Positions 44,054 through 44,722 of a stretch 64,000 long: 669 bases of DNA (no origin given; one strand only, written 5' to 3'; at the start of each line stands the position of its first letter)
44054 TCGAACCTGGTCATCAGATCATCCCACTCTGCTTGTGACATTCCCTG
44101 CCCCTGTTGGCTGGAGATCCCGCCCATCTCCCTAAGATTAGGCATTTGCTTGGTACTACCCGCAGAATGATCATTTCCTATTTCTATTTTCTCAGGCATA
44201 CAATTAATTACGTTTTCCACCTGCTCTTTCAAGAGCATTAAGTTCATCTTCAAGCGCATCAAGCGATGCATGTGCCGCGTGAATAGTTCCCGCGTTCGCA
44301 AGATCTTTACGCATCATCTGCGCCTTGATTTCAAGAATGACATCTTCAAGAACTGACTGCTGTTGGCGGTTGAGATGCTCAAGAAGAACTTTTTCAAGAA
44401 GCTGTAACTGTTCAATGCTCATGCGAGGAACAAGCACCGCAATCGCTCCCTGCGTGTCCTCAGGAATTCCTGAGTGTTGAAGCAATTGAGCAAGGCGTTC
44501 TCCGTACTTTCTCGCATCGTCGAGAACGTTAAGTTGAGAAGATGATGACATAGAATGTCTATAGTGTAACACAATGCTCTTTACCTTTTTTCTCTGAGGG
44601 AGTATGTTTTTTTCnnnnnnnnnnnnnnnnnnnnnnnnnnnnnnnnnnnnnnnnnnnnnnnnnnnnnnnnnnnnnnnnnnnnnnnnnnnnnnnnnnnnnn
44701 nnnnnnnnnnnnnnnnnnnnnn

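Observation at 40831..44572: Giant acidic internal-repeat protein with a small helical partner, convergent on topA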

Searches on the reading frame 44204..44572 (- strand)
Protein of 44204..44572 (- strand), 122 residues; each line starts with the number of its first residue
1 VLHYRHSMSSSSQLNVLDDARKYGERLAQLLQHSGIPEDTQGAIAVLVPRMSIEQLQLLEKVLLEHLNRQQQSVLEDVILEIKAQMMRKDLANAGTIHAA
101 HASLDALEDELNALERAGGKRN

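Call 5: search_protein_families(library=pfam, proteins=[window:44204-44572:-], max_evalue=1)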
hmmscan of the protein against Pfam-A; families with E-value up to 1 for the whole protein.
window:44204-44572:- (122 aa): 2 families
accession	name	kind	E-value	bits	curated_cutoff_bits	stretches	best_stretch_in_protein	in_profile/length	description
PF09827.14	CRISPR_Cas2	-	0.15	12.7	23.8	1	56-92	15-51/74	CRISPR associated protein Cas2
PF16326.10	ABC_tran_CTD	-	0.28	11.9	32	1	75-115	20-61/69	ABC transporter C-terminal domain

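Call 6: search_protein_families(library=ncbifam, proteins=[window:44204-44572:-], max_evalue=1)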
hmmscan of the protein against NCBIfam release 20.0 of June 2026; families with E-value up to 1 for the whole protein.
window:44204-44572:- (122 aa): 0 families

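Call 53: find_related_loci(query=A5, collection=genome_contigs, flank=8000)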
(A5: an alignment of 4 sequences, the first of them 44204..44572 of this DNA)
Query A5 (122 aa) in genome_contigs; peptide patterns used: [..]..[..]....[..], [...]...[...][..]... (x = any residue, [..] = any of these).
158 stretches matched a pattern; 3 encode a relative of the query (tblastn E <= 1e-3); 3 distinct loci.
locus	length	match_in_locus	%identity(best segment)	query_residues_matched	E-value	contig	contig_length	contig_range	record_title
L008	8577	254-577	52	15-122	9e-34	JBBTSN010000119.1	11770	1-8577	MAG: Patescibacteria group bacterium isolate H41-bin180_1 H41_bin180_1_000000000119, whole genome shotgun sequence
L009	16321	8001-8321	52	16-122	4e-32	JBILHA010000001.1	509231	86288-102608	MAG: Candidatus Kapaibacterium sp. isolate ME2016-10-14_3300044974_group7_bin65 Rohwer_bin1516_scaffold_1_c1, whole geno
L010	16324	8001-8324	51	15-122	2e-30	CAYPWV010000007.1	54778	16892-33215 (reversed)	MAG TPA_asm: uncultured Gammaproteobacteria bacterium isolate SRP342105_co1_259 genome assembly, contig: NODE_739_length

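Call 73: search_protein_families(library=phrogs, proteins=[window:44204-44572:-], max_evalue=0.01)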
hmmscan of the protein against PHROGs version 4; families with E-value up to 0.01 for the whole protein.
window:44204-44572:- (122 aa): 0 families

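Call 74: search_protein_families(library=padloc, proteins=[window:44204-44572:-], max_evalue=0.01)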
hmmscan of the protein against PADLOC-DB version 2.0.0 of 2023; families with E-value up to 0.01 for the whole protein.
window:44204-44572:- (122 aa): 0 families

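Call 92: search_solved_structures(query=A7, max_evalue=10)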
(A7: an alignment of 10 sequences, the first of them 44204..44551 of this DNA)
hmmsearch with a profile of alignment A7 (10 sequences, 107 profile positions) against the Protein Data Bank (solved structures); distinct sequences matched with E-value up to 10: 8.
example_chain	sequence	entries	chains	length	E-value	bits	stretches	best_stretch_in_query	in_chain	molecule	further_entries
9tu0_A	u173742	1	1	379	0.41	14.2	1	26-98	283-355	Mitogen-activated protein kinase 3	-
4qtb_A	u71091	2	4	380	0.41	14.2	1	26-98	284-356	Mitogen-activated protein kinase 3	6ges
2zoq_A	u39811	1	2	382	0.42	14.2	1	26-98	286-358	Mitogen-activated protein kinase 3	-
9uur_B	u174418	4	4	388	0.43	14.1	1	26-98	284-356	Mitogen-activated protein kinase 3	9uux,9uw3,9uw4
6nrp_A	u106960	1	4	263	1.4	12.5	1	24-69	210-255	3-oxoacyl-ACP reductase FabG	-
7caw_A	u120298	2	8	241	1.5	12.4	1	24-69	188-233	3-oxoacyl-ACP reductase FabG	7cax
8zhw_A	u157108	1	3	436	1.7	12.2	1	38-58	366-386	Glycoprotein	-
6tmr_A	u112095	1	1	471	1.9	12.1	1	38-58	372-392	Glycoprotein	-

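Call 93: search_protein_families(library=pfam, alignment_id=A7, max_evalue=1)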
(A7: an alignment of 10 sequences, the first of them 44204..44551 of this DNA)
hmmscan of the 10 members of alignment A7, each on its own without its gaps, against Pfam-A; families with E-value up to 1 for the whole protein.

A. member 1, window:44204-44551:- (115 aa): 2 families
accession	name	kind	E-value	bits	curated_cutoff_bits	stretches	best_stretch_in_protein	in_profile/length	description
PF09827.14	CRISPR_Cas2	-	0.13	12.9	23.8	1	49-85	15-51/74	CRISPR associated protein Cas2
PF16326.10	ABC_tran_CTD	-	0.21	12.3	32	1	68-108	20-61/69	ABC transporter C-terminal domain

B. families by the number of members that match (of 10 scanned): 17 families
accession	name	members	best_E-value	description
PF17035.10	BET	2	0.012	Bromodomain extra-terminal - transcription regulation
PF19775.4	DUF6261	1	4.4e-05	Family of unknown function (DUF6261)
PF23789.1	Pre_tape_measure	1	0.00036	Pre-tape measure protein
PF02875.26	Mur_ligase_C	1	0.0093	Mur ligase, glutamate ligase domain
PF24235.1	RHG29_45_N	1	0.016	Rho GTPase-activating protein 29/45 N-terminal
PF16510.12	P22_portal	1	0.024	Phage P22-like portal protein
PF19911.4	DUF6384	1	0.054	Family of unknown function (DUF6384)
PF08202.16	MIS13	1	0.063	Mis12-Mtw1 protein family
PF23263.1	C8-3_MUC4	1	0.068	Mucin-4-like C8-3 domain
PF19955.5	EAD1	1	0.075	Effector-associated domain 1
PF08651.15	DASH_Duo1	1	0.087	DASH complex subunit Duo1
PF09827.14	CRISPR_Cas2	1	0.13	CRISPR associated protein Cas2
PF14361.12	RsbRD_N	1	0.13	RsbT co-antagonist protein rsbRD N-terminal domain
PF03685.18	UPF0147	1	0.16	Uncharacterised protein family (UPF0147)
PF16326.10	ABC_tran_CTD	1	0.21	ABC transporter C-terminal domain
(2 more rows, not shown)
